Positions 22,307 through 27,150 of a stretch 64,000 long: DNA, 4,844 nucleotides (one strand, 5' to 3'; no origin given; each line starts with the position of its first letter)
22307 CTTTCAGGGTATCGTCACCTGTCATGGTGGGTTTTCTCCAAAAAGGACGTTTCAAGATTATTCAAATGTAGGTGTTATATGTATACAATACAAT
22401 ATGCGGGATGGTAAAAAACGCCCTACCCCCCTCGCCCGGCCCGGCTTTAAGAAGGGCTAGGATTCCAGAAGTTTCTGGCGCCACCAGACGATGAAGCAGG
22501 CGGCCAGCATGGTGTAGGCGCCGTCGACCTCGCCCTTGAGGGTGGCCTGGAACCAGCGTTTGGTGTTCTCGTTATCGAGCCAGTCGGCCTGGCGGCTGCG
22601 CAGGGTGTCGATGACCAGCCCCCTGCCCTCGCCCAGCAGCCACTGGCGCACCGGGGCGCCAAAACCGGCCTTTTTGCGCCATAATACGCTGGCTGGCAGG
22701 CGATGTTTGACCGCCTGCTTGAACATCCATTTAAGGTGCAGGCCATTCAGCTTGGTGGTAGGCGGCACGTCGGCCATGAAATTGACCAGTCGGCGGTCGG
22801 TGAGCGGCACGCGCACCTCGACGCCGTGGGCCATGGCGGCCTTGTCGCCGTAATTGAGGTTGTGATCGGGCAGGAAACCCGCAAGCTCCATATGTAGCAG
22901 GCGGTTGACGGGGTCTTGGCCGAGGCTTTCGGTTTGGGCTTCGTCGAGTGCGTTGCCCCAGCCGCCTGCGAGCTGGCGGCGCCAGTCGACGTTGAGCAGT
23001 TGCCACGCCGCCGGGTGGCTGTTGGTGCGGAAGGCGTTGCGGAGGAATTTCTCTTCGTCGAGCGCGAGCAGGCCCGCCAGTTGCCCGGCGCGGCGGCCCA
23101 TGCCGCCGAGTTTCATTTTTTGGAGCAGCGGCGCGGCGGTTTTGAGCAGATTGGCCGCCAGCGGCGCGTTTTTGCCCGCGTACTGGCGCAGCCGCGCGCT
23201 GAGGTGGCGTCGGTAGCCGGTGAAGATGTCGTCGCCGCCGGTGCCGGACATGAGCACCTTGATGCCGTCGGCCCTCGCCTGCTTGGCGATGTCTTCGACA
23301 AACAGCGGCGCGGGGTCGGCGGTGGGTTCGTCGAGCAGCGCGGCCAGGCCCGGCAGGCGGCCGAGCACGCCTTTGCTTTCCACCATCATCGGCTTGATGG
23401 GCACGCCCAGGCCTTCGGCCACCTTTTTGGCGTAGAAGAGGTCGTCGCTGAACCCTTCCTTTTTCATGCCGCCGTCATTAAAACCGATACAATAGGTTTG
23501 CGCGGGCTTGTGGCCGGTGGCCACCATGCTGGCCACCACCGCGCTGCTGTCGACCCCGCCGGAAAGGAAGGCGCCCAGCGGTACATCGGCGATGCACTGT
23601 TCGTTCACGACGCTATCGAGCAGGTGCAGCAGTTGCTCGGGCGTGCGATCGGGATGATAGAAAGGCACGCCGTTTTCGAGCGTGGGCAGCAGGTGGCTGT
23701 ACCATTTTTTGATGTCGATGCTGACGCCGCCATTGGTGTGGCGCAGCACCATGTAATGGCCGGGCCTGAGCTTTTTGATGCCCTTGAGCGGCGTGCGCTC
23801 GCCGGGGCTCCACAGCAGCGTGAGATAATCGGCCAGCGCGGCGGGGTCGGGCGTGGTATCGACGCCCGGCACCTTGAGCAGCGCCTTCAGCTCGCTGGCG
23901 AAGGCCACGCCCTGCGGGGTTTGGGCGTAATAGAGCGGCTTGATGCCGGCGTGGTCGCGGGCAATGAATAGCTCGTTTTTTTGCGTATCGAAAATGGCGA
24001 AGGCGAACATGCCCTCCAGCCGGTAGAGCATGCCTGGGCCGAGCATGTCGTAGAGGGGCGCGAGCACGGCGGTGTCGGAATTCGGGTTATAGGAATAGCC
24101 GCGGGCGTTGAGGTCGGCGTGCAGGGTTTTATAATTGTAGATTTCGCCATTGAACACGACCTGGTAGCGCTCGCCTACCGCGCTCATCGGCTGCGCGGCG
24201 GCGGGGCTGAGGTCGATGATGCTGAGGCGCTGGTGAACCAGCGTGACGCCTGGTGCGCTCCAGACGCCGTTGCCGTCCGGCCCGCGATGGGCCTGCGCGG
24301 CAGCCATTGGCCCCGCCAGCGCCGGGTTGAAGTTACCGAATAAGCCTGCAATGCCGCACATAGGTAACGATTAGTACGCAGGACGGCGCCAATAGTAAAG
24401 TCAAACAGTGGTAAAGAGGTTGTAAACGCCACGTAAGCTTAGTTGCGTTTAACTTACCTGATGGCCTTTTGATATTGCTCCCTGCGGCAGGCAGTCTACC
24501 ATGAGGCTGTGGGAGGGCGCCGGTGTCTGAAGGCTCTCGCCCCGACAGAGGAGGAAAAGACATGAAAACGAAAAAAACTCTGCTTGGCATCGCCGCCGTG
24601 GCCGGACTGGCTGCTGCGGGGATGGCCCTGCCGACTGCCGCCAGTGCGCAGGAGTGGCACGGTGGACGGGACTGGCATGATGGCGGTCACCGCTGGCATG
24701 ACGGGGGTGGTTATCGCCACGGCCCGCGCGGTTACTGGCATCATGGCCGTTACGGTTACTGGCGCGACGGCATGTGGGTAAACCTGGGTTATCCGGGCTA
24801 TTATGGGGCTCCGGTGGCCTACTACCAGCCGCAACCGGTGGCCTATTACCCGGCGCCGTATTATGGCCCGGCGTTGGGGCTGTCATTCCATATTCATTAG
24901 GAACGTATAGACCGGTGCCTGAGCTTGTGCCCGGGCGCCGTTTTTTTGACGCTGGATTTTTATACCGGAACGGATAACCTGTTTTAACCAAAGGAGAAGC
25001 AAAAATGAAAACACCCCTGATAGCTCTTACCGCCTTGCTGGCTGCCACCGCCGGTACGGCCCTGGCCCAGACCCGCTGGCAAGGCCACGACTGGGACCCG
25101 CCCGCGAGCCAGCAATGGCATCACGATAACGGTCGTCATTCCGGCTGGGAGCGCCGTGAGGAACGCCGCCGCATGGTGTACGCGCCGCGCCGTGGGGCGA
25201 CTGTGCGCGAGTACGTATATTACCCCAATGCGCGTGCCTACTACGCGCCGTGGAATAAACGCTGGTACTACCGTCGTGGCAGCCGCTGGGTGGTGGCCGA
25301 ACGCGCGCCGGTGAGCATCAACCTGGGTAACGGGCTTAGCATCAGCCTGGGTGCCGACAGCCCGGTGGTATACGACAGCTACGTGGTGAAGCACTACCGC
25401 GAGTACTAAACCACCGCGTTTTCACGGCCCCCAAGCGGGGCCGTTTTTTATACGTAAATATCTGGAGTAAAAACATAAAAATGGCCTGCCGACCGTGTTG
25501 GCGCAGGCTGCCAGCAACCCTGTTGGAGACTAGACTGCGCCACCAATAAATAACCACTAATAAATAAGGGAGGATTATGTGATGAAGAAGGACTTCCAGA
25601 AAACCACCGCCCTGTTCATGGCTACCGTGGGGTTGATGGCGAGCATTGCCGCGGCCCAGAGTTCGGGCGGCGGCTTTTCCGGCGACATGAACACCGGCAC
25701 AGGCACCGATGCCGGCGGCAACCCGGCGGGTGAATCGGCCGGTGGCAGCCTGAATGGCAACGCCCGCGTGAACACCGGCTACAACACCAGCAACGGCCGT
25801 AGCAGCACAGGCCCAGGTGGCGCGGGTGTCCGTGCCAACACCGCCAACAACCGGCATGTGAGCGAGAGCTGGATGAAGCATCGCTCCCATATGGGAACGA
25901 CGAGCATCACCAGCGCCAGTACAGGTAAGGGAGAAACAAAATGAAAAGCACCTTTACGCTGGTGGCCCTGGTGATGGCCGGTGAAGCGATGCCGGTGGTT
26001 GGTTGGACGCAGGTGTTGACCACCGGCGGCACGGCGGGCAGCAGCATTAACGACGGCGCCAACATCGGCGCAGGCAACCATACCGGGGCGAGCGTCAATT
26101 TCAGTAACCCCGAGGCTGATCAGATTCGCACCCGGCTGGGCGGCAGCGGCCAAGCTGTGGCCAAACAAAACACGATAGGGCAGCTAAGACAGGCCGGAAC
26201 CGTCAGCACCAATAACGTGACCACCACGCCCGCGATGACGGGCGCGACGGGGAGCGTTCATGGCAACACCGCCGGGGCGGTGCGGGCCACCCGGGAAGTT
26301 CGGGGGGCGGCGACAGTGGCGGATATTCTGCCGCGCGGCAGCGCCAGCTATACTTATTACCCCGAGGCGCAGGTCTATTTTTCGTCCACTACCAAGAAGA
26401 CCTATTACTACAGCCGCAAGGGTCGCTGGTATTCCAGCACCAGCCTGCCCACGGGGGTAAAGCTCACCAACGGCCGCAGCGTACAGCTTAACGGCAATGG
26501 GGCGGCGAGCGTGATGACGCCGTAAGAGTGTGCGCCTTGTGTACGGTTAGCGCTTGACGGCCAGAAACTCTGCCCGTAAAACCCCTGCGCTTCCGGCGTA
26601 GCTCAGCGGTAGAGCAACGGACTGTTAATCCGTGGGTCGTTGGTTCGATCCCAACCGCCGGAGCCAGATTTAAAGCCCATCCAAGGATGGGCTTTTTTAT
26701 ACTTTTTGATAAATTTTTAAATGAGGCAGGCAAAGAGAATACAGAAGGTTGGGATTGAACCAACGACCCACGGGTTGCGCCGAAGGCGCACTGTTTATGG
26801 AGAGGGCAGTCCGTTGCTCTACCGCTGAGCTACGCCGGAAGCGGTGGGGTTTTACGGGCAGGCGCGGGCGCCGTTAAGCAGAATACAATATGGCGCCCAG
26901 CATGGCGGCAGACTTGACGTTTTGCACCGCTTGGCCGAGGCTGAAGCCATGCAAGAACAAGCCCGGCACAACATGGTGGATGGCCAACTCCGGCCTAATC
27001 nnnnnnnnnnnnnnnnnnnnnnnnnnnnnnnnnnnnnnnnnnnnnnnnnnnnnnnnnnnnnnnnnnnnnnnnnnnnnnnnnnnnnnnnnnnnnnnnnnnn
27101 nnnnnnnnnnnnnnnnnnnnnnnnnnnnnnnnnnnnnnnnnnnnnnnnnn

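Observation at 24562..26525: Cluster of four small secreted Gly/Tyr/His-rich proteins sharing a Tyr/Arg-rich C-terminal module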

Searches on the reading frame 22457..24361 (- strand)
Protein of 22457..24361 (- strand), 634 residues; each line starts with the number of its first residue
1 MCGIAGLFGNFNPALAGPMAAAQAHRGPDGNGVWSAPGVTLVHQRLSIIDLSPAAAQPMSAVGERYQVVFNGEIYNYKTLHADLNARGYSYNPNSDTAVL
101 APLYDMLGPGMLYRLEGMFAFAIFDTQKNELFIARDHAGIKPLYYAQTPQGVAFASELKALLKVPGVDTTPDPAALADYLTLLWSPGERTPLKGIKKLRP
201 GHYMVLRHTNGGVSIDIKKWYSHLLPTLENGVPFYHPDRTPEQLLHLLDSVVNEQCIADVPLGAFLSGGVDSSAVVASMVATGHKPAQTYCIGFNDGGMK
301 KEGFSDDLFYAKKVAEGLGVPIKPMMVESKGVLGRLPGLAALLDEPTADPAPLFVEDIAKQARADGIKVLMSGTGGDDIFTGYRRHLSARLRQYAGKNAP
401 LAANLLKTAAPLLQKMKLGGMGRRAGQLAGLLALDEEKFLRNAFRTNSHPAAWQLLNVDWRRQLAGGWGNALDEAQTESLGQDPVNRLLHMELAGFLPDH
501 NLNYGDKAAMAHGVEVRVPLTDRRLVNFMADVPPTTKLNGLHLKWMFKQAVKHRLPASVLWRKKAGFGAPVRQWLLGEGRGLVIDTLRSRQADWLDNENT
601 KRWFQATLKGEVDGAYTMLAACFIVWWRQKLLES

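Call 91: search_protein_families(library=ncbifam, proteins=[window:22457-24361:-], max_evalue=0.00001)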
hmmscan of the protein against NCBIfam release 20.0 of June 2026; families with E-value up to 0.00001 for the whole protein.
window:22457-24361:- (634 aa): 9 families
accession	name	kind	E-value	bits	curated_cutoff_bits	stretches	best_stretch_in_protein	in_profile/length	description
TIGR03108.1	eps_aminotran_1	hypoth_equivalog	4.3e-121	405.6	816.9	1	1-587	1-581/628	XrtA/PEP-CTERM system amidotransferase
TIGR01536.1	asn_synth_AEB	equivalog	5.3e-120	401.8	267.1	1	2-567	1-517/517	asparagine synthase (glutamine-hydrolyzing)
TIGR03104.1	trio_amidotrans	equivalog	5e-97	325.5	570.1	2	1-384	1-381/589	N-acetylglutaminylglutamine amidotransferase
NF006949.0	PRK09431.1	equivalog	8.4e-76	255.6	499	3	1-164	1-168/554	asparagine synthase B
NF033535.1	lass_lactam_cya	exception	2e-61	208.4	525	2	17-382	21-378/668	lasso peptide isopeptide bond-forming cyclase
NF033561.1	macrolact_Ik_Al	subfamily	1.9e-18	66.4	300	1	120-564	82-489/561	albusnodin/ikarugamycin family macrolactam cyclase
TIGR01135.1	glmS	equivalog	3.5e-08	32.4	418.05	1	56-164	84-200/607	glutamine--fructose-6-phosphate transaminase (isomerizing)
TIGR01134.1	purF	equivalog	6.2e-08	32.4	350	1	54-162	82-200/432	amidophosphoribosyltransferase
NF001484.0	PRK00331.1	subfamily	2.2e-07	29.6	381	1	56-164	85-201/601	isomerizing glutamine--fructose-6-phosphate transaminase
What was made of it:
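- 22457..24361 (-): Conserved neighbour, transcribed divergently: a glutamine-hydrolysing asparagine-synthase-type amidotransferase. The best-scoring model is the XrtA/PEP-CTERM amidotransferase, at 405.6 bits, below its cut-off of 816.9 (call 91).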

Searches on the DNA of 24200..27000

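Call 80: search_rna_families(source=window, start=24200, end=27000, threshold=evalue, max_evalue=1)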
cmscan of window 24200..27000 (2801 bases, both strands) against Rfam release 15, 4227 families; matches with E-value up to 1: 3.
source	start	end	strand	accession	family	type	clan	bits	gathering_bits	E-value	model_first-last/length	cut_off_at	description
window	26592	26663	+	RF00005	tRNA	Gene; tRNA;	CL00001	71.8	29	4.3e-15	1-71/71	no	tRNA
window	26740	26839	-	RF00005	tRNA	Gene; tRNA;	CL00001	36.1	29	2.9e-05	1-71/71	no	tRNA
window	26592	26664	-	RF04354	Plastid-ycf2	Cis-reg;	-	22.6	65.7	0.16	1-75/75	no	Plastid-ycf2 5UTR RNA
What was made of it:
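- Tried and rejected: Rfam found only tRNA hits in 24200-27000 (call 80).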

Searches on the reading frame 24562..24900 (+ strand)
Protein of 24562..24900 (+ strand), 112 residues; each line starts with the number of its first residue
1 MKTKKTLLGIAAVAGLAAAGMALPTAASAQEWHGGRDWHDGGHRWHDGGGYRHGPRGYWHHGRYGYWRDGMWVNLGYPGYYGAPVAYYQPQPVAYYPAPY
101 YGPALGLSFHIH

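Call 3: search_protein_families(library=pfam, proteins=[window:24562-24900:+], max_evalue=10)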
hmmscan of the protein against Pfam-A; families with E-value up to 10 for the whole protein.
window:24562-24900:+ (112 aa): 2 families
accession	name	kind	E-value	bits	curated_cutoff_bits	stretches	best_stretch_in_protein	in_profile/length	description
PF03239.20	FTR1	-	0.31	10.7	25.3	1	7-80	193-262/284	Iron permease FTR1 family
PF07172.16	GRP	-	2.8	9.1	30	1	32-67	46-80/90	Glycine rich protein family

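Call 4: search_protein_families(library=ncbifam, proteins=[window:24562-24900:+], max_evalue=10)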
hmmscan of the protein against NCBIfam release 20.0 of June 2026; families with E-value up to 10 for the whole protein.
window:24562-24900:+ (112 aa): 0 families

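Call 60: search_dna_similar(query=window:24562-24900:+, collection=plasmids, mode=protein, max_evalue=0.001, max_rows=20)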
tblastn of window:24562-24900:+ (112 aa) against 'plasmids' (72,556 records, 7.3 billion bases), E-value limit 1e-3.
No match.

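Call 67: search_protein_families(library=pfam, alignment_id=A6, max_evalue=10)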
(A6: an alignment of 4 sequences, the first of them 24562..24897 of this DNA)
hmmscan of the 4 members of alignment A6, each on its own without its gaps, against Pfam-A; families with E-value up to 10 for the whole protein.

A. member 1, window:24562-24897:+ (112 aa): 2 families
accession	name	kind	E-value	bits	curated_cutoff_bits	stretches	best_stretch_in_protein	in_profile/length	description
PF03239.20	FTR1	-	0.31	10.7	25.3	1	7-80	193-262/284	Iron permease FTR1 family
PF07172.16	GRP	-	2.8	9.1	30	1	32-67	46-80/90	Glycine rich protein family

B. families by the number of members that match (of 4 scanned): 4 families
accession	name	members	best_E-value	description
PF08139.17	LPAM_1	2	0.025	Prokaryotic membrane lipoprotein lipid attachment site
PF07172.16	GRP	2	2.4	Glycine rich protein family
PF03239.20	FTR1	1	0.31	Iron permease FTR1 family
PF12454.13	Ecm33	1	0.33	GPI-anchored cell wall organization protein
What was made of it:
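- Closest known: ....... Different: There is no Pfam hit for P1 or its three orthologues at E<=10 (calls 3, 67).
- There is no Pfam hit to RcnB, BA14K or any metal-binding family even at E<=10 (calls 3, 67).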

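Call 88: find_related_loci(query=A6, collection=metagenome_contigs, flank=4000)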
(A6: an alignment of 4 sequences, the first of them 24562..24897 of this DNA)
Query A6 (112 aa) in metagenome_contigs; peptide patterns used: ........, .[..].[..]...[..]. (x = any residue, [..] = any of these).
244 stretches matched a pattern, but none encodes a relative of the query by tblastn (E <= 1e-3).
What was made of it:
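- Tried and rejected: With the P1 alignment it found none (call 88).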

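Call 101: search_protein_families(library=phrogs, proteins=[window:24562-24900:+], max_evalue=0.01)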
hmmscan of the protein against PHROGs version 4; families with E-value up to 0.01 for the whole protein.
window:24562-24900:+ (112 aa): 0 families

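Call 103: search_solved_structures(query=A6, max_evalue=1)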
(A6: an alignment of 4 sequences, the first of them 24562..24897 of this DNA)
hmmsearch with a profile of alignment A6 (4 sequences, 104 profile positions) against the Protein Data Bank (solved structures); distinct sequences matched with E-value up to 1: 0.
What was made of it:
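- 24562..24900 (+): P1 gene: 112-aa exported protein. The mature 82 aa are W/H/G/Y/P-rich, with three WH(D/G)GG units, a GYW region, PVAYYxP repeats and a conserved C-terminal LxLSF(H/N)I. It has no Cys and no Lys. No Pfam, NCBIfam or PDB match (calls 3, 4, 67, 103).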

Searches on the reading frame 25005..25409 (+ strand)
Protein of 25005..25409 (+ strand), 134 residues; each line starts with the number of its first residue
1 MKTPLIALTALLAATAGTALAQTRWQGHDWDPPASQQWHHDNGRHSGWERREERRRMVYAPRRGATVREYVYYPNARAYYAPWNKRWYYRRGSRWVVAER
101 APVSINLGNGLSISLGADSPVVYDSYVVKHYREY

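Call 3: search_protein_families(library=pfam, proteins=[window:25005-25409:+], max_evalue=10)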
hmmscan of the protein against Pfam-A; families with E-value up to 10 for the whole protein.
window:25005-25409:+ (134 aa): 0 families

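Call 4: search_protein_families(library=ncbifam, proteins=[window:25005-25409:+], max_evalue=10)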
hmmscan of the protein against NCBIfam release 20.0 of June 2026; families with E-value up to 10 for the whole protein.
window:25005-25409:+ (134 aa): 0 families

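Call 11: find_homologous_proteins(query=window:25005-25409:+)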
Query window:25005-25409:+ (134 aa): 5 proteins with E <= 0.001 among 56 candidates.
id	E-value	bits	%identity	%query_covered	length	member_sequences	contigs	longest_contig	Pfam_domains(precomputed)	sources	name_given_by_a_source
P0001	2.2e-86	305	99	100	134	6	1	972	-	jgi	jgi:hypothetical protein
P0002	1.2e-65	238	77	84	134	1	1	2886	-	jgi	jgi:hypothetical protein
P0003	1.7e-59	218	72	99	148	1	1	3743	-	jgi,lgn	jgi:hypothetical protein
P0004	1.2e-41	160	62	90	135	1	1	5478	-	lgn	-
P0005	3.8e-39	152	60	84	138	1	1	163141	-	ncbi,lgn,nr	ncbi:MAG TPA: hypothetical protein VHP58_00875 [Alphaproteobacteria bacterium]|nr:hypothetical prote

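Call 12: find_encoding_contigs(protein=P0005, flank=6000, max_places=4)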
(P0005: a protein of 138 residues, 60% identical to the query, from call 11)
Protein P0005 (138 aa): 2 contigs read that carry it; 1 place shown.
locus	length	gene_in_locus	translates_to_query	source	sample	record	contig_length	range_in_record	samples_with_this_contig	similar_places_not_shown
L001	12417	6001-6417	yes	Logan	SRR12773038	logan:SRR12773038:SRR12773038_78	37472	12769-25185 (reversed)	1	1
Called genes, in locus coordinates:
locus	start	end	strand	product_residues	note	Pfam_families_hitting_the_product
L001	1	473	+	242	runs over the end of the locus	PF13177:DNA_pol3_delta2, PF13191:AAA_16 (weak)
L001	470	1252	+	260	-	PF01026:TatD_DNase, PF04909:Amidohydro_2 (weak)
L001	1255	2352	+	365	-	PF01026:TatD_DNase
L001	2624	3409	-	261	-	-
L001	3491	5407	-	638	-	PF13522:GATase_6, PF13537:GATase_7, PF12481:DUF3700 (faint), PF00733:Asn_synthase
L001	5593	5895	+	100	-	-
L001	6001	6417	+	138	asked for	-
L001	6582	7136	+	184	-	-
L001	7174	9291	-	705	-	PF00107:ADH_zinc_N, PF01408:GFO_IDH_MocA, PF02894:GFO_IDH_MocA_C (weak), PF22725:GFO_IDH_MocA_C3 (weak)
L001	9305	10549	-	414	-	PF03446:NAD_binding_2, PF03721:UDPG_MGDP_dh_N, PF00984:UDPG_MGDP_dh, PF03720:UDPG_MGDP_dh_C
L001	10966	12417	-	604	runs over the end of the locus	PF03772:Competence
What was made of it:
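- The EPS neighbourhood is not conserved (call 12).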

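Call 13: find_encoding_contigs(protein=P0004, flank=6000, max_places=4)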
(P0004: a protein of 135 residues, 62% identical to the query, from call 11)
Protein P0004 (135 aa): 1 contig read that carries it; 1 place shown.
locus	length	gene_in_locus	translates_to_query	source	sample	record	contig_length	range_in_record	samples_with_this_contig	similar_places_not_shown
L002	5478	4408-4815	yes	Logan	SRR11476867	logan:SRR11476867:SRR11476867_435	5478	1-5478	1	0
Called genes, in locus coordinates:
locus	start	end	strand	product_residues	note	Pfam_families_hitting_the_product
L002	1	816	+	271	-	?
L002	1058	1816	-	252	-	-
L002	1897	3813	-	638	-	PF13522:GATase_6, PF13537:GATase_7, PF12481:DUF3700 (faint), PF00733:Asn_synthase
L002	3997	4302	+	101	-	-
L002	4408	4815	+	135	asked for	-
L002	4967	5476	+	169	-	?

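Call 59: search_dna_similar(query=window:25005-25409:+, collection=plasmids, mode=protein, max_evalue=0.001, max_rows=20)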
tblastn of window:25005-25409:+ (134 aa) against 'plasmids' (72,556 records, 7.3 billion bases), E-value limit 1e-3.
No match.

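Call 101: search_protein_families(library=phrogs, proteins=[window:25005-25409:+], max_evalue=0.01)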
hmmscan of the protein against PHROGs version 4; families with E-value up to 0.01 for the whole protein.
window:25005-25409:+ (134 aa): 0 families
